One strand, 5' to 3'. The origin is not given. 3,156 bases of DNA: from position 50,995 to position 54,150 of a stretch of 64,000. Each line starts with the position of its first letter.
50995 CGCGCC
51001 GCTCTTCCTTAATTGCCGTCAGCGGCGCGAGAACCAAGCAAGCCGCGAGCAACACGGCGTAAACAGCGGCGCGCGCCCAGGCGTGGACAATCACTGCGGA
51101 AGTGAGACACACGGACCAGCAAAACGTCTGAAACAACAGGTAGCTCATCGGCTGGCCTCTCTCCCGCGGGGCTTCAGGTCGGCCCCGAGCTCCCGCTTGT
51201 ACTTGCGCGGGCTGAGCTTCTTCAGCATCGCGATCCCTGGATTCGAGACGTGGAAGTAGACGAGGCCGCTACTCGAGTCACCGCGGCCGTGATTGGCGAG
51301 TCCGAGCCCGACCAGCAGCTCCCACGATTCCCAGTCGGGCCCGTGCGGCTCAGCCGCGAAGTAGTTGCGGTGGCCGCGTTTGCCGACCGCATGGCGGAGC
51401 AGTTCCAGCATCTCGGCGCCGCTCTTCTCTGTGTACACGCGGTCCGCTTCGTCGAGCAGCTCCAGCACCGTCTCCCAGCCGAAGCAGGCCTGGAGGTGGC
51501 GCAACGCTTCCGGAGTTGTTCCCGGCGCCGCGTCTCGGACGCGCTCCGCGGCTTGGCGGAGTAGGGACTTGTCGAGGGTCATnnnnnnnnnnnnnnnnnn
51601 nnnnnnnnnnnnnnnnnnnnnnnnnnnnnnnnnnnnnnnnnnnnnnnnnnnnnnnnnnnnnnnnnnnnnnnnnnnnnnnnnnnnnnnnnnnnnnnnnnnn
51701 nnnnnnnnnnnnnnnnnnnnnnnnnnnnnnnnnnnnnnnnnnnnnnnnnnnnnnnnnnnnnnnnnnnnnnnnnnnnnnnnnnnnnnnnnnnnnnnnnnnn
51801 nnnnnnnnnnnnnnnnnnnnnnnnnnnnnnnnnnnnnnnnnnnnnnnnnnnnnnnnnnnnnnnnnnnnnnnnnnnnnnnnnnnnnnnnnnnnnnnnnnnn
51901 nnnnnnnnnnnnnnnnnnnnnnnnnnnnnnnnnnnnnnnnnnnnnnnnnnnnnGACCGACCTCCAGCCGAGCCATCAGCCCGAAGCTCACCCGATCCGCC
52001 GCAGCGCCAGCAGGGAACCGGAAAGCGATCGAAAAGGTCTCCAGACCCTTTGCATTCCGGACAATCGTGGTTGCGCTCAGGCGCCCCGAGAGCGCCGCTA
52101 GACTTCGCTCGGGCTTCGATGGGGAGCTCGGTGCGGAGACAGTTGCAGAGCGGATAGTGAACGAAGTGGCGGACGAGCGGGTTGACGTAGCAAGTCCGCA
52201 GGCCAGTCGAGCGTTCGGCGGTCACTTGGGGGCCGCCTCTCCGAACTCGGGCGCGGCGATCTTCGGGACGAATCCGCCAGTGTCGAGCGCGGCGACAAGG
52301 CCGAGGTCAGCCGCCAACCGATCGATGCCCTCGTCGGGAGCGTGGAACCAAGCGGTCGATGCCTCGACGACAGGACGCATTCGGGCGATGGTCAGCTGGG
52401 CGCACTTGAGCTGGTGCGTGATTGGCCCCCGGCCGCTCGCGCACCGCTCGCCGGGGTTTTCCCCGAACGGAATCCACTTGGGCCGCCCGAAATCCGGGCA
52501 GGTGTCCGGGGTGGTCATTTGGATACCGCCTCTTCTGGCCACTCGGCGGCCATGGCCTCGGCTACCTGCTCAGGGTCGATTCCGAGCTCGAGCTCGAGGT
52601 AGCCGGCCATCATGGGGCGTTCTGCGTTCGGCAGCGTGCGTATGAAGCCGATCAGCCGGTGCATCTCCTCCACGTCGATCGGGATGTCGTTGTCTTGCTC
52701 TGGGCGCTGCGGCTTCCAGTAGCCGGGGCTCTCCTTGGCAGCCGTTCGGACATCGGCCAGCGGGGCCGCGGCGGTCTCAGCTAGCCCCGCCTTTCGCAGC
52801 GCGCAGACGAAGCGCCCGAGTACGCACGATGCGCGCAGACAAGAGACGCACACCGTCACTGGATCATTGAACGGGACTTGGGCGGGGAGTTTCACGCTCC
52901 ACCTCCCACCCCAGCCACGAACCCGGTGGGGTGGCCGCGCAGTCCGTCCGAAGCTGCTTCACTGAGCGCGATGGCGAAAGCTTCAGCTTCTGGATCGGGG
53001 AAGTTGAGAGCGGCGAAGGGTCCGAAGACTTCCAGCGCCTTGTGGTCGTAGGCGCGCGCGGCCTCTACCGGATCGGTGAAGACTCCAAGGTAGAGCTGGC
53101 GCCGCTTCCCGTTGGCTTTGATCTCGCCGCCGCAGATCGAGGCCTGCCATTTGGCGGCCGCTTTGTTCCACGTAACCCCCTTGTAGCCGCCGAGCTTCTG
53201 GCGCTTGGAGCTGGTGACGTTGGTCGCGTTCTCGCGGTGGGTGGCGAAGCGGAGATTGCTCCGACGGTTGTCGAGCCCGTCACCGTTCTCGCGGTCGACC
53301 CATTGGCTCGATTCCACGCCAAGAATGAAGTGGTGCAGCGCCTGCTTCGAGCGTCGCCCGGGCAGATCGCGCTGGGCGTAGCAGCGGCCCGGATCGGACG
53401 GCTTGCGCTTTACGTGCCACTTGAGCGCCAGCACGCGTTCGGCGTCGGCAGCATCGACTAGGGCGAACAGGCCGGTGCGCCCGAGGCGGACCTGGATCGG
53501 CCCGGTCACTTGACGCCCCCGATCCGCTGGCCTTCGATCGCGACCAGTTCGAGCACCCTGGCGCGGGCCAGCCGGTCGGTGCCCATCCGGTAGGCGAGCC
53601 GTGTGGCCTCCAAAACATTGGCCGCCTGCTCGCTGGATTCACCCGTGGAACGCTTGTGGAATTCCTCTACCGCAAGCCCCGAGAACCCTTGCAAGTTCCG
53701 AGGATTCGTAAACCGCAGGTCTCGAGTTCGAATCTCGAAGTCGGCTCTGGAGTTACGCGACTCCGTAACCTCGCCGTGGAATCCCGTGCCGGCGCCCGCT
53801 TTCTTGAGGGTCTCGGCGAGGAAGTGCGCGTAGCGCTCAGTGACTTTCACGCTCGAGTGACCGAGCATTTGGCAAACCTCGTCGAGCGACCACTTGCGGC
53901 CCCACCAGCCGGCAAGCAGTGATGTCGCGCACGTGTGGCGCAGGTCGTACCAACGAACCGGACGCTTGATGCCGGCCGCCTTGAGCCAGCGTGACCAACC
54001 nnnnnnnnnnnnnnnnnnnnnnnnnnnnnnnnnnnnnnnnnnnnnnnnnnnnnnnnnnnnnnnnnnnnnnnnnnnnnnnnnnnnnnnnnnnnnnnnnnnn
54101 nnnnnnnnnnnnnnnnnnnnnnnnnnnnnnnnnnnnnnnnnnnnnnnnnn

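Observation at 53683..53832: Half a tRNA-Thr(CGU)-like sequence lies antisense inside the integrase ORF, resembling the Mx8 attP-within-int arrangement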

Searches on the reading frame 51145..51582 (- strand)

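Call 91: search_protein_families(library=phrogs, proteins=[window:51145-51582:-], max_evalue=0.001)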
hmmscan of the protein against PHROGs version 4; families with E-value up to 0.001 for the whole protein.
window:51145-51582:- (145 aa): 2 families
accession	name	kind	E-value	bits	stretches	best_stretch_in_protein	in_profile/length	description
phrog_13561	-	unknown function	3.6e-12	47.1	1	51-123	4-82/92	-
phrog_32432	-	unknown function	1.5e-05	26.1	1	58-118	74-135/150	-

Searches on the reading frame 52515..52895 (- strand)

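Call 91: search_protein_families(library=phrogs, proteins=[window:52515-52895:-], max_evalue=0.001)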
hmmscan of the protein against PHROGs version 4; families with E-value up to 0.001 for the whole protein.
window:52515-52895:- (126 aa): 1 family
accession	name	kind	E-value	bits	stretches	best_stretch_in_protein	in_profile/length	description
phrog_10857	-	unknown function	7.8e-05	23.6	1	8-61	3-57/90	-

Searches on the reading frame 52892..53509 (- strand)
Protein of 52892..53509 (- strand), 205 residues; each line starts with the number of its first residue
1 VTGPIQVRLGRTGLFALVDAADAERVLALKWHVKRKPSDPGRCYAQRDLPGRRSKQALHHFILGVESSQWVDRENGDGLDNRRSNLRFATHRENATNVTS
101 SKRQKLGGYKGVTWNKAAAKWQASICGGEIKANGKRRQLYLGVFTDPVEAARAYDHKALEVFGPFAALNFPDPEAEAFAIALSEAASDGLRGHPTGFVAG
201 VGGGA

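Call 58: search_protein_families(library=pfam, proteins=[window:52892-53509:-], max_evalue=0.001)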
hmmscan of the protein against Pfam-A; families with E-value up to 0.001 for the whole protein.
window:52892-53509:- (205 aa): 2 families
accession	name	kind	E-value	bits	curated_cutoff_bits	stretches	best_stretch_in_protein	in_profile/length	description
PF00847.26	AP2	-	1.7e-05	25.5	33.3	1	108-161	2-51/54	AP2 domain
PF13392.12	HNH_3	-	0.00052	20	24.8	1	74-95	24-45/46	HNH endonuclease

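Call 91: search_protein_families(library=phrogs, proteins=[window:52892-53509:-], max_evalue=0.001)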
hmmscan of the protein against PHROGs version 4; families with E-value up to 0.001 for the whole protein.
window:52892-53509:- (205 aa): 6 families
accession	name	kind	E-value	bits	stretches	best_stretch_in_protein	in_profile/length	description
phrog_99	-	DNA, RNA and nucleotide metabolism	2e-26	94.6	1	70-173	177-271/383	HNH endonuclease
phrog_4578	-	DNA, RNA and nucleotide metabolism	3.5e-17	63.5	1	67-167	28-120/130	HNH endonuclease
phrog_374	-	DNA, RNA and nucleotide metabolism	6.4e-14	52.6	1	71-170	326-415/617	HNH endonuclease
phrog_36769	-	unknown function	2.2e-12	48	1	42-176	227-362/367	-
phrog_3593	-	DNA, RNA and nucleotide metabolism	9.7e-12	46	1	85-163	127-198/210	HNH endonuclease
phrog_953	-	DNA, RNA and nucleotide metabolism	8.6e-07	29.6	1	88-160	295-360/420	HNH endonuclease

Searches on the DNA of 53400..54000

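Call 94: search_rna_families(source=window, start=53400, end=54000, threshold=evalue, max_evalue=10, show_alignments=2)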
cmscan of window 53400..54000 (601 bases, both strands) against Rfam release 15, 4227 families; matches with E-value up to 10: 1.
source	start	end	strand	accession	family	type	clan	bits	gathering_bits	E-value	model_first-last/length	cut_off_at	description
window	53502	53530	+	RF02044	CDKN2B-AS_2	Gene; lncRNA;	-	11.5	50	9.8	1-46/46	no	CDKN2B antisense RNA 1 convserved region 2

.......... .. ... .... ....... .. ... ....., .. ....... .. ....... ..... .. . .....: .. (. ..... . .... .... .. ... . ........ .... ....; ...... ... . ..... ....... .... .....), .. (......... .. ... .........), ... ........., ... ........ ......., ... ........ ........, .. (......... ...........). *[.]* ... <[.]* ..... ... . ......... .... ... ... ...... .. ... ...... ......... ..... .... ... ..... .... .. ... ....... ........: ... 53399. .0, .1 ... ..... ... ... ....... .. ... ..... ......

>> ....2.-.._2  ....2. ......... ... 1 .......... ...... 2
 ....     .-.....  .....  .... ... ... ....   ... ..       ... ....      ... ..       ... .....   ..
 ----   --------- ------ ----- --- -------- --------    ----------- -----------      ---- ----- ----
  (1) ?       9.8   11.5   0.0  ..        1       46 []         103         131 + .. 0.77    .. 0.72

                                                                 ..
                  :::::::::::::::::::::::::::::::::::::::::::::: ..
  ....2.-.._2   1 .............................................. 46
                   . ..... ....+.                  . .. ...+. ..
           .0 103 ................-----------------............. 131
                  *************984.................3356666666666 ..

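Call 96: search_rna_families(source=window, start=53705, end=53790, threshold=evalue, max_evalue=10, show_alignments=1)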
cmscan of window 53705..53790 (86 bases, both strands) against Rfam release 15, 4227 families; matches with E-value up to 10: 3.
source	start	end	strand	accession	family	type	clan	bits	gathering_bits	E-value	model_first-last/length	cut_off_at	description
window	53705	53746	+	RF00005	tRNA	Gene; tRNA;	CL00001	21.2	29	0.011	31-71/71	5'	tRNA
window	53729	53790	+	RF00796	mir-48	Gene; miRNA;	-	11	69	8.6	1-62/76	3'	mir-48 microRNA precursor family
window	53726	53785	-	RF02209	WT1-AS_7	Gene; lncRNA;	-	5.3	50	3.8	234-294/294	no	WT1 antisense RNA conserved region 7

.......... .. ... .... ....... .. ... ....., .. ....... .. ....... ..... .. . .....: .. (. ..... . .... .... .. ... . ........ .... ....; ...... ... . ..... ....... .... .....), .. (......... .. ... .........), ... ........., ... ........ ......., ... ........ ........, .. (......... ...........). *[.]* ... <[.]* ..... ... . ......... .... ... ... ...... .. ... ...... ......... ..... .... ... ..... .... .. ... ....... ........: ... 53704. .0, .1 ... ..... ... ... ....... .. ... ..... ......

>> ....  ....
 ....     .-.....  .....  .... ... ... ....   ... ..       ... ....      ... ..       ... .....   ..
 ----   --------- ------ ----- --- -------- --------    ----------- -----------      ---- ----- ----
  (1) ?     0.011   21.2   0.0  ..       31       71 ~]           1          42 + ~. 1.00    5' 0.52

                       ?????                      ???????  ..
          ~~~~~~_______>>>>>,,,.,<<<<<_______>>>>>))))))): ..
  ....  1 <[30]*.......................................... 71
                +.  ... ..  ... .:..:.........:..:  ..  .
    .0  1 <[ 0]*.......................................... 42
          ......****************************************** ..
